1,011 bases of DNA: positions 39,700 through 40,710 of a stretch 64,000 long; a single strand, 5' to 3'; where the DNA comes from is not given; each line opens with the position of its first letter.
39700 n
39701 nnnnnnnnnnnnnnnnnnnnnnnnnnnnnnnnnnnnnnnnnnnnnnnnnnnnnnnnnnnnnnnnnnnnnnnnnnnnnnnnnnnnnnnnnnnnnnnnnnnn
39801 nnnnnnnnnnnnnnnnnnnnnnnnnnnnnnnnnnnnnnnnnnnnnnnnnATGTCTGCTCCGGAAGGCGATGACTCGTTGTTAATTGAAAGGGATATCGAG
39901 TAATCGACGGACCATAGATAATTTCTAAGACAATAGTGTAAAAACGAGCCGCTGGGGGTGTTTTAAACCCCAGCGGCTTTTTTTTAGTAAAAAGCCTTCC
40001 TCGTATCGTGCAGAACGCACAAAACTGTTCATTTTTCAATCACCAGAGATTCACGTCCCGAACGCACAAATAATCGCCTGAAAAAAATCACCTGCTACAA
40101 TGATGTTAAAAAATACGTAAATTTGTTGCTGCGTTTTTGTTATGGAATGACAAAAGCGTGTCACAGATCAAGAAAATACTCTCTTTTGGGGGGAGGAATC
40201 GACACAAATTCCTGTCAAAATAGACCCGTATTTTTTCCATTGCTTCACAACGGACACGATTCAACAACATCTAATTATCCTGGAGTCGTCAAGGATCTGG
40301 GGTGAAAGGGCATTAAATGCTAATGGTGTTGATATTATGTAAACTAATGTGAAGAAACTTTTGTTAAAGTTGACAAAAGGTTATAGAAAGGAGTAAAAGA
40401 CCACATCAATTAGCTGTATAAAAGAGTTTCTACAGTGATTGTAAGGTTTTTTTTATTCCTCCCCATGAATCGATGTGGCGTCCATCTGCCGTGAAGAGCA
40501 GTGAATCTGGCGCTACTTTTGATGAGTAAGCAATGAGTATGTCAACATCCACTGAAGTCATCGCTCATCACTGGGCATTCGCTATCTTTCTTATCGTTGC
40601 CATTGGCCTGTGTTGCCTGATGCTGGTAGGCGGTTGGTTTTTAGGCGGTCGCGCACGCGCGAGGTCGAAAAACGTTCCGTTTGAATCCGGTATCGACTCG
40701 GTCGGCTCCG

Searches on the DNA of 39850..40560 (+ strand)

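Call 3: search_dna_similar(query=window:39880-40560:+, collection=ecoli_genomes, mode=near, max_rows=12, rows=spread)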
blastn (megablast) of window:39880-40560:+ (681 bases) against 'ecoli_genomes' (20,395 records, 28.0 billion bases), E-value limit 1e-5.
Records with a match: 5423; places in all: 5426; records where one place covers at least 80% of the query: 5422.
Genomes with a match: 5423 of 5426; with a place that covers at least 80% of the query: 5422. Places per genome that has any: lowest 1, median 1, highest 2. On chromosomes: 5426 places; on plasmids: 0.
Best place of each record, by identity: >=99% 563; 95-99% 3818; 90-95% 1042.
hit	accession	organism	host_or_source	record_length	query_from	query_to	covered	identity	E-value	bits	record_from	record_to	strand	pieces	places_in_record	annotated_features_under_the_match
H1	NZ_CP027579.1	Escherichia coli strain 2013C-4282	Homo sapiens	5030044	1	681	100%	100.0%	0e+0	1258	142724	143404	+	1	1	nuoA: NADH-quinone oxidoreductase subunit NuoA | lrhA: transcriptional regulator LrhA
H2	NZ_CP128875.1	Escherichia coli strain TUM14771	Homo sapiens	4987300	4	681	100%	99.4%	0e+0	1230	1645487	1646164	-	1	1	nuoA: NADH-quinone oxidoreductase subunit NuoA | lrhA: transcriptional regulator LrhA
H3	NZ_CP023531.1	Escherichia coli strain FDAARGOS_401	Homo sapiens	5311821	1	681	100%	98.5%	0e+0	1203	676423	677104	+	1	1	nuoA: NADH-quinone oxidoreductase subunit NuoA | lrhA: transcriptional regulator LrhA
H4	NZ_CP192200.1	Escherichia coli strain DSM 103263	chicken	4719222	1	681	100%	98.5%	0e+0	1203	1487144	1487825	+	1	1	nuoA: NADH-quinone oxidoreductase subunit NuoA | lrhA: transcriptional regulator LrhA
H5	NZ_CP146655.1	Escherichia coli strain MS 145-7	Homo sapiens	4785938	1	681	100%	98.4%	0e+0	1197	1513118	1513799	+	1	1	nuoA: NADH-quinone oxidoreductase subunit NuoA | lrhA: transcriptional regulator LrhA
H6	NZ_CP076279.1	Escherichia coli strain SA53-3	Bubalus bubalis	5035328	4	681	100%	98.7%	0e+0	1203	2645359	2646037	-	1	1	nuoA: NADH-quinone oxidoreductase subunit NuoA | lrhA: transcriptional regulator LrhA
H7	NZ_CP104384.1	Escherichia coli strain JNQH498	Homo sapiens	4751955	1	681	100%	98.1%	0e+0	1186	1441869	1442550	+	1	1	nuoA: NADH-quinone oxidoreductase subunit NuoA | lrhA: transcriptional regulator LrhA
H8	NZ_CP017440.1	Escherichia coli O157:H7 strain 3384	Cattle Hide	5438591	1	681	100%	97.9%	0e+0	1181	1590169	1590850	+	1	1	nuoA: NADH-quinone oxidoreductase subunit NuoA | lrhA: transcriptional regulator LrhA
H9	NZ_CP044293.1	Escherichia coli strain P276M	Healthy human (stool)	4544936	4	681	100%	98.2%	0e+0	1186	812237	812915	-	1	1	nuoA: NADH-quinone oxidoreductase subunit NuoA | lrhA: transcriptional regulator LrhA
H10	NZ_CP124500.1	Escherichia coli strain AVS0744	wastewater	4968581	1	681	100%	94.9%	0e+0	1064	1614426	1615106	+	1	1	nuoA: NADH-quinone oxidoreductase subunit NuoA | lrhA: transcriptional regulator LrhA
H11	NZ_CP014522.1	Escherichia coli strain ZH063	Homo sapiens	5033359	4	681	100%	94.8%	0e+0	1057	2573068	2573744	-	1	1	nuoA: NADH-quinone oxidoreductase subunit NuoA | lrhA: transcriptional regulator LrhA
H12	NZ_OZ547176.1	Escherichia coli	Homo sapiens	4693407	325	681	52%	94.1%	3e-151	544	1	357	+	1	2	nuoA: NADH-quinone oxidoreductase subunit NuoA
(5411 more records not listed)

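Call 32: search_dna_similar(query=window:39988-40102:+, collection=ecoli_genomes, mode=near, max_rows=14, rows=spread)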
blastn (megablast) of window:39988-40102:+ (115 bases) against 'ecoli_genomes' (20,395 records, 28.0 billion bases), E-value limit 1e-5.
Records with a match: 5357; places in all: 5359; records where one place covers at least 80% of the query: 5355.
Genomes with a match: 5357 of 5426; with a place that covers at least 80% of the query: 5355. Places per genome that has any: lowest 1, median 1, highest 2. On chromosomes: 5359 places; on plasmids: 0.
Best place of each record, by identity: >=99% 514; 95-99% 2727; 90-95% 2116.
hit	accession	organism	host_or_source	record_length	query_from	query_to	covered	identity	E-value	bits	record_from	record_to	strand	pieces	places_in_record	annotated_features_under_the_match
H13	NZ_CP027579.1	Escherichia coli strain 2013C-4282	Homo sapiens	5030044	1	115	100%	100.0%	1e-52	213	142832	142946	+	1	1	none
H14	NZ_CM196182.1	Escherichia coli strain N-01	Homo sapiens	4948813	1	115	100%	99.1%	6e-51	207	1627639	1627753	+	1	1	none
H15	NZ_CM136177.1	Escherichia coli strain PRO_A-1028-6W-A_ESBL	Homo sapiens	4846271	1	115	100%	98.3%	3e-49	202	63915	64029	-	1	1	none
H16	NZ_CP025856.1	Escherichia coli strain 504838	Homo sapiens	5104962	1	115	100%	96.5%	6e-46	191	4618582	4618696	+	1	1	none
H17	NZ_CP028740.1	Escherichia coli strain A35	Rattus lutreola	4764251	1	115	100%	96.5%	6e-46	191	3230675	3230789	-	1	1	none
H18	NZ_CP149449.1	Escherichia coli strain JX21CE33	chicken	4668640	1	115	100%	96.5%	6e-46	191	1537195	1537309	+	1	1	none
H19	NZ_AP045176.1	Escherichia coli strain JNEC-KY179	Homo sapiens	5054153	1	115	100%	96.5%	6e-46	191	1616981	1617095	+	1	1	none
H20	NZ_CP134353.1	Escherichia coli strain TUM17668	Homo sapiens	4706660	1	115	100%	95.7%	3e-44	185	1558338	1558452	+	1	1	none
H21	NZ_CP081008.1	Escherichia coli strain XL10-gold-ultracompetent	-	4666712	1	115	100%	94.8%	1e-42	180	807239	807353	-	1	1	none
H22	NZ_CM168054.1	Escherichia coli strain MC4100_0.1s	MHBCA broth culture with 0.1 uM ...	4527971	1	115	100%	94.8%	1e-42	180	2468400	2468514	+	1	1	none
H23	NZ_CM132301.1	Escherichia coli strain 2022E04-002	Homo sapiens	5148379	1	114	99%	95.6%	1e-43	183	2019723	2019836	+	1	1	none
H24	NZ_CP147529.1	Escherichia coli strain GN05056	Homo sapiens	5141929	1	114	99%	94.7%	5e-42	178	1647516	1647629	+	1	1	none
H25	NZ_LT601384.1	Escherichia coli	-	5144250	3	115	98%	94.7%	2e-41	176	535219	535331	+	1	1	none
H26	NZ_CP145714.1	Escherichia coli strain S1-CAM-01-A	Homo sapiens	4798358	1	73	63%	95.9%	3e-24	119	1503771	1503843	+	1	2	none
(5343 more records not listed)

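Call 33: search_dna_similar(query=window:40103-40217:+, collection=ecoli_genomes, mode=near, max_rows=5, rows=spread)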
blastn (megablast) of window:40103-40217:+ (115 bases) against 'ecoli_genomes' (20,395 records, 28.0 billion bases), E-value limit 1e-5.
Records with a match: 5423; places in all: 5423; records where one place covers at least 80% of the query: 5423.
Genomes with a match: 5423 of 5426; with a place that covers at least 80% of the query: 5423. Places per genome that has any: lowest 1, median 1, highest 1. On chromosomes: 5423 places; on plasmids: 0.
Best place of each record, by identity: >=99% 4373; 95-99% 1050.
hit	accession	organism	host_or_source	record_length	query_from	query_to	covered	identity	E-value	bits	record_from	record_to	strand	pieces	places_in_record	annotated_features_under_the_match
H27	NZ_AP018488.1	Escherichia coli O157:H7 strain PV15-279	Homo sapiens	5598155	1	115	100%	100.0%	1e-52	213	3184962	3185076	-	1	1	none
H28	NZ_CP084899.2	Escherichia coli strain W3110-P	laboratory experiment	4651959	1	115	100%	100.0%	1e-52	213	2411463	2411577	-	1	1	none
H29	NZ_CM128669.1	Escherichia coli strain EC98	pharyngeal swab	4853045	1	115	100%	100.0%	1e-52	213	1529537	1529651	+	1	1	none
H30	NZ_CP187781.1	Escherichia coli strain 097H6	Cattle Egret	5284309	1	115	100%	100.0%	1e-52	213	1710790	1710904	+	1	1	none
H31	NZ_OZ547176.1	Escherichia coli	Homo sapiens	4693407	1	101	88%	97.0%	8e-40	171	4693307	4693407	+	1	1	none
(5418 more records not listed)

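Call 34: get_annotated_region(hit=H14, flank=30)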
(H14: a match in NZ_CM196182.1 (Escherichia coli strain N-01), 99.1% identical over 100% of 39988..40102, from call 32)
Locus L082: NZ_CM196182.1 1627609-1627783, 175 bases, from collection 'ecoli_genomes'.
description: Escherichia coli strain N-01 chromosome, whole genome shotgun sequence
organism: Escherichia coli strain N-01 (NCBI taxid 562)
replicon: chromosome; assembly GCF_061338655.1
host: Homo sapiens; source: pus from subdural abscess; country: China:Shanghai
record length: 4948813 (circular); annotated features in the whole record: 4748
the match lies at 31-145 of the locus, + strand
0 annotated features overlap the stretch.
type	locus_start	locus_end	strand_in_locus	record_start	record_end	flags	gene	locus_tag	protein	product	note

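Call 35: get_annotated_region(hit=H15, flank=30)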
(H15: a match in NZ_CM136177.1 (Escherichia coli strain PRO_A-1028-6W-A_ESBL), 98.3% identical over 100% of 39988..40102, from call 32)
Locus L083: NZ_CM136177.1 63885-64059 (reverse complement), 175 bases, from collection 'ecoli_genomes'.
description: Escherichia coli strain PRO_A-1028-6W-A_ESBL chromosome, whole genome shotgun sequence
organism: Escherichia coli strain PRO_A-1028-6W-A_ESBL (NCBI taxid 562)
replicon: chromosome; assembly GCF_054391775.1
host: Homo sapiens; source: feces; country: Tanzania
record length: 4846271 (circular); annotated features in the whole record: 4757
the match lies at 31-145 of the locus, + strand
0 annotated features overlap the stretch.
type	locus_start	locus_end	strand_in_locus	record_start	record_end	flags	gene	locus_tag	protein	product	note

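Call 36: get_annotated_region(hit=H16, flank=30)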
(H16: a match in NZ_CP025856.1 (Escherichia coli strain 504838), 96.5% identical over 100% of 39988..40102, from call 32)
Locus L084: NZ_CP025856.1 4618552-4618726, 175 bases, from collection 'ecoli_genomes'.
description: Escherichia coli strain 504838 chromosome, complete genome
organism: Escherichia coli strain 504838 (NCBI taxid 562)
replicon: chromosome; assembly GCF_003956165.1
host: Homo sapiens; source: stool; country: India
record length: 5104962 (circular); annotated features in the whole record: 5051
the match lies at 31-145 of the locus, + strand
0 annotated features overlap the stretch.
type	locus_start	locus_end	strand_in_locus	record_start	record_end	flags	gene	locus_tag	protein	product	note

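Call 37: get_annotated_region(hit=H17, flank=30)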
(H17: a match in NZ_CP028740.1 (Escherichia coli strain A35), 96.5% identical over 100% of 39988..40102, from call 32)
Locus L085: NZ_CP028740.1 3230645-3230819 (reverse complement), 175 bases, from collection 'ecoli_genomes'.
description: Escherichia coli strain A35 chromosome, complete genome
organism: Escherichia coli strain A35 (NCBI taxid 562)
replicon: chromosome; assembly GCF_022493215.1
host: Rattus lutreola; source: feces; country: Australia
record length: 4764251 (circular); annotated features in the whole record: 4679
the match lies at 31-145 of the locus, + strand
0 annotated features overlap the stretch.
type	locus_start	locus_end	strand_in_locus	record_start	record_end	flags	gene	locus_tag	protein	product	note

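Call 38: get_annotated_region(hit=H19, flank=30)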
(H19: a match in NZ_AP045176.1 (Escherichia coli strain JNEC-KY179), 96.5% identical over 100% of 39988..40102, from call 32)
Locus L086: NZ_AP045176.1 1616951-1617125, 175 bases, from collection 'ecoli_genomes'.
description: Escherichia coli strain JNEC-KY179 chromosome, complete genome
organism: Escherichia coli strain JNEC-KY179 (NCBI taxid 562)
replicon: chromosome; assembly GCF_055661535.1
host: Homo sapiens; source: clinical; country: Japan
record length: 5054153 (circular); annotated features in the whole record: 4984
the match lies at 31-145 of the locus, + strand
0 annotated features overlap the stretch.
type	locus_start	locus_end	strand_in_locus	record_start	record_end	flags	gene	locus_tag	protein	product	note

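Call 39: get_annotated_region(hit=H20, flank=30)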
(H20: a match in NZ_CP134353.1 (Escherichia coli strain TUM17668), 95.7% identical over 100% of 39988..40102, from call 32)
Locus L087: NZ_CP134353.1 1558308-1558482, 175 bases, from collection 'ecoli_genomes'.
description: Escherichia coli strain TUM17668 chromosome, complete genome
organism: Escherichia coli strain TUM17668 (NCBI taxid 562)
replicon: chromosome; assembly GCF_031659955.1
host: Homo sapiens; source: urine; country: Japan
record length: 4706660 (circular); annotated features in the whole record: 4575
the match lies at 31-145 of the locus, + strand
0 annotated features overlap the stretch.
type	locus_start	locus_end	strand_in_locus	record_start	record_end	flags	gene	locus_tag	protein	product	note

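Call 40: get_annotated_region(hit=H23, flank=30)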
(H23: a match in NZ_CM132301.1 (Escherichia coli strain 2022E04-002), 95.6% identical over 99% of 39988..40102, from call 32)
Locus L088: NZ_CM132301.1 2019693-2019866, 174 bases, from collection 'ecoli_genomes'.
description: Escherichia coli strain 2022E04-002 chromosome, whole genome shotgun sequence
organism: Escherichia coli strain 2022E04-002 (NCBI taxid 562)
replicon: chromosome; assembly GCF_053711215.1
host: Homo sapiens; source: urine; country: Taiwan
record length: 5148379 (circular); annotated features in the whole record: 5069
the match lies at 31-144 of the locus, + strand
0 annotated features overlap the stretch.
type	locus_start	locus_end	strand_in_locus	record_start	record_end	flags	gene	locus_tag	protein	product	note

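Call 41: get_annotated_region(hit=H24, flank=30)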
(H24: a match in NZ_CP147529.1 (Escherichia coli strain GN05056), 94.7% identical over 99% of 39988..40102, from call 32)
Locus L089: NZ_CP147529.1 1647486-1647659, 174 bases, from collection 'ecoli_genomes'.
description: Escherichia coli strain GN05056 chromosome, complete genome
organism: Escherichia coli strain GN05056 (NCBI taxid 562)
replicon: chromosome; assembly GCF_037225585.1
host: Homo sapiens; source: bloodstream; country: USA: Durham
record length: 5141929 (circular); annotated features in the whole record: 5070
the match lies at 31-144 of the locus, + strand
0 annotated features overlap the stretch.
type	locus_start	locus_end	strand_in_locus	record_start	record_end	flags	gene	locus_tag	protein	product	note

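Call 42: get_annotated_region(hit=H25, flank=30)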
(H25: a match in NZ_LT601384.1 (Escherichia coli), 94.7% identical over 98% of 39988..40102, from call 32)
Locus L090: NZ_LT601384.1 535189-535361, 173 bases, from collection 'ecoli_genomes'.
description: Escherichia coli isolate NCTC86EC chromosome I, complete sequence
organism: Escherichia coli (NCBI taxid 562)
replicon: chromosome; assembly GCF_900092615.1
host: -; source: -; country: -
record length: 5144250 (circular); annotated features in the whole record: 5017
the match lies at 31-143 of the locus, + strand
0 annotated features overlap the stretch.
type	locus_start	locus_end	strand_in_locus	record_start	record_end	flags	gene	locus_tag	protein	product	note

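Call 43: get_annotated_region(hit=H26, flank=80)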
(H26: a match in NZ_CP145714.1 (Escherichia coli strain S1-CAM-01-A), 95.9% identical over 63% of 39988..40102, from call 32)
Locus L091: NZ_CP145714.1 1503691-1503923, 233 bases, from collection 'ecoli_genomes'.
description: Escherichia coli strain S1-CAM-01-A chromosome, complete genome
organism: Escherichia coli strain S1-CAM-01-A (NCBI taxid 562)
replicon: chromosome; assembly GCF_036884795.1
host: Homo sapiens; source: stool; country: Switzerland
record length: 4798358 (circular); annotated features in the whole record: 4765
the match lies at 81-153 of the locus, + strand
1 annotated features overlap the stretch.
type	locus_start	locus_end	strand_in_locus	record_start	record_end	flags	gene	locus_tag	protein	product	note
CDS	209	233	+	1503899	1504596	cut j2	-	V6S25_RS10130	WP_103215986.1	IS1-like element IS1A family transposase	programmed frameshift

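Call 58: search_dna_similar(query=window:40008-40039:+, collection=ecoli_genomes, mode=near, max_evalue=10, max_rows=3)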
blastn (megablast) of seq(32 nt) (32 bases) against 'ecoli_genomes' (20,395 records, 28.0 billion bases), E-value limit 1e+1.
Records with a match: 721; places in all: 721; records where one place covers at least 80% of the query: 721.
Genomes with a match: 721 of 5426; with a place that covers at least 80% of the query: 721. Places per genome that has any: lowest 1, median 1, highest 1. On chromosomes: 721 places; on plasmids: 0.
Best place of each record, by identity: >=99% 721.
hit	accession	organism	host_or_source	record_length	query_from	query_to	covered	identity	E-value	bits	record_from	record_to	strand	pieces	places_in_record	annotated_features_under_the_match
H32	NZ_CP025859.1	Escherichia coli strain 504239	Homo sapiens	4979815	1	32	100%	100.0%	1e-7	60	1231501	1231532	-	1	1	none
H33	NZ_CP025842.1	Escherichia coli strain 720632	Homo sapiens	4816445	1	32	100%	100.0%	1e-7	60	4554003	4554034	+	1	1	none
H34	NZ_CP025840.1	Escherichia coli strain 214-4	Homo sapiens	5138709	1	32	100%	100.0%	1e-7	60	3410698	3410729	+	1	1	none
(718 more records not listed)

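Call 60: search_dna_similar(query=window:40043-40074:+, collection=ecoli_genomes, mode=near, max_evalue=10, max_rows=3)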
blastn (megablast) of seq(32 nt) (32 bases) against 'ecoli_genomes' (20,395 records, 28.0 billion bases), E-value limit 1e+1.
Records with a match: 3580; places in all: 3580; records where one place covers at least 80% of the query: 3580.
Genomes with a match: 3580 of 5426; with a place that covers at least 80% of the query: 3580. Places per genome that has any: lowest 1, median 1, highest 1. On chromosomes: 3580 places; on plasmids: 0.
Best place of each record, by identity: >=99% 3580.
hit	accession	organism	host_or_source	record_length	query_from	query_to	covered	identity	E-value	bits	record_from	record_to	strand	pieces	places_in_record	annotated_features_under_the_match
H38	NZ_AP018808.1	Escherichia coli strain E2865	Bos taurus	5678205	1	32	100%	100.0%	1e-7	60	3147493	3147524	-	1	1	none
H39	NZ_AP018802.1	Escherichia coli strain E2863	Bos taurus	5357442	1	32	100%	100.0%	1e-7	60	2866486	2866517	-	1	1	none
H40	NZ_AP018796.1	Escherichia coli strain E2855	Bos taurus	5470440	1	32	100%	100.0%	1e-7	60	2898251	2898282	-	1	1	none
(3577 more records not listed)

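Call 62: search_rna_families(source=window, start=39850, end=40560, threshold=evalue, max_evalue=1)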
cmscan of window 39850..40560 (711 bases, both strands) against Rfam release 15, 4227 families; matches with E-value up to 1: 3.
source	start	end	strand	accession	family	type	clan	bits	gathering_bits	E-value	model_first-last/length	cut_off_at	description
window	39943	40014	-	RF02901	AaHKsRNA41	Gene; sRNA;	-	19.6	97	0.039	1-187/187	no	Aggregatibacter sRNA 41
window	39939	39988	+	RF03474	mir-4766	Gene; miRNA;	-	18.5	72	0.99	1-56/56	no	mir-4766 microRNA precursor family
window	39912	39983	+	RF02552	RcsR1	Gene; sRNA;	-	17.5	60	0.67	1-96/96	no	RcsR1 sRNA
